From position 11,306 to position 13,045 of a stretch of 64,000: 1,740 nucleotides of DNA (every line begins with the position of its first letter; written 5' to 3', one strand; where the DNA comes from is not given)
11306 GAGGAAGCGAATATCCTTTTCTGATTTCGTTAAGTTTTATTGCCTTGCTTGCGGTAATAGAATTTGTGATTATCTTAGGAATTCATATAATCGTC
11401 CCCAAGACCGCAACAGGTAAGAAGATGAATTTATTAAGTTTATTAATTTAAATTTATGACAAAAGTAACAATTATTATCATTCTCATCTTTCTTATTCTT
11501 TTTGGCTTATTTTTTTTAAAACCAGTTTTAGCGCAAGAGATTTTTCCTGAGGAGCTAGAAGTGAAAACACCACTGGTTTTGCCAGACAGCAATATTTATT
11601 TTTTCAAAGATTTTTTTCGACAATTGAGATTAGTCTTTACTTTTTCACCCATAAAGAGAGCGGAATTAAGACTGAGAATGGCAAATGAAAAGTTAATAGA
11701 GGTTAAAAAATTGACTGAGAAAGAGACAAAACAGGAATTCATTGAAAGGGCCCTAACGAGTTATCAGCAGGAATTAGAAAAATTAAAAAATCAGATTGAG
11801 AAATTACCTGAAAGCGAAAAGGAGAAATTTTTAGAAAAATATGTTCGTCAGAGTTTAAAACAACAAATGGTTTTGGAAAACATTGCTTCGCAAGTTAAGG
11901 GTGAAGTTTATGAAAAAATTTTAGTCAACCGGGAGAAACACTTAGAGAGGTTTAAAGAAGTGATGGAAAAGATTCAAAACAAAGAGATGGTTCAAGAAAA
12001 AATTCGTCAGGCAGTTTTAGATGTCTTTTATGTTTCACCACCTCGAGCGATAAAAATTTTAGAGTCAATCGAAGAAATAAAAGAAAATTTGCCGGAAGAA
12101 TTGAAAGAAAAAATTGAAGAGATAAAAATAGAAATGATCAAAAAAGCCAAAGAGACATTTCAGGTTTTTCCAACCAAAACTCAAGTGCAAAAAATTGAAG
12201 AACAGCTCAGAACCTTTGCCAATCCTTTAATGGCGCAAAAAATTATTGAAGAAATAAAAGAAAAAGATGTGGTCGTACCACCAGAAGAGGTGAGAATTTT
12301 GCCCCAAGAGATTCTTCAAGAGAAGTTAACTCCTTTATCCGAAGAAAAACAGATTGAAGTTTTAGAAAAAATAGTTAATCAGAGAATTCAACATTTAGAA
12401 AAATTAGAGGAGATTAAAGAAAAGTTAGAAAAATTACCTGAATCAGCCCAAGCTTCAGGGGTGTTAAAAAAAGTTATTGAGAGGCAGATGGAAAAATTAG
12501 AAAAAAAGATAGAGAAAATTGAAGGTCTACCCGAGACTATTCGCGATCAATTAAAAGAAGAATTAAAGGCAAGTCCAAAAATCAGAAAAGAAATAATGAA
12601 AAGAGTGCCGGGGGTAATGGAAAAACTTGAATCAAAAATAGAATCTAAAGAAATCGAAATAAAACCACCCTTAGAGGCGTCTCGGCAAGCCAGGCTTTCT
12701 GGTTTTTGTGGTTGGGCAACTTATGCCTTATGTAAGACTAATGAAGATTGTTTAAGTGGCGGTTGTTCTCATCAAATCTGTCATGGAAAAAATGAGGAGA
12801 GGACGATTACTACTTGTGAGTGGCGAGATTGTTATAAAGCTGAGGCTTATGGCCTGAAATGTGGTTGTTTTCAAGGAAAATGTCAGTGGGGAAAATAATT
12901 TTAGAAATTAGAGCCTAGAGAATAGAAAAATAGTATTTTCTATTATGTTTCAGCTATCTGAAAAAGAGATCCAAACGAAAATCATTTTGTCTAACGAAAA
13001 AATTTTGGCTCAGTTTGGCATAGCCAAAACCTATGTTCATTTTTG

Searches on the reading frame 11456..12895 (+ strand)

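Call 30: search_protein_families(library=pfam, proteins=[window:11456-12895:+], max_evalue=0.0001)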
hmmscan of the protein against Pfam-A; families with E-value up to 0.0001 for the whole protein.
window:11456-12895:+ (480 aa): 1 family
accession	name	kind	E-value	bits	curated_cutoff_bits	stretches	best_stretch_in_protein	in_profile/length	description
PF18915.5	DUF5667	-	1.5e-11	45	27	1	41-148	2-97/99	Domain of unknown function (DUF5667)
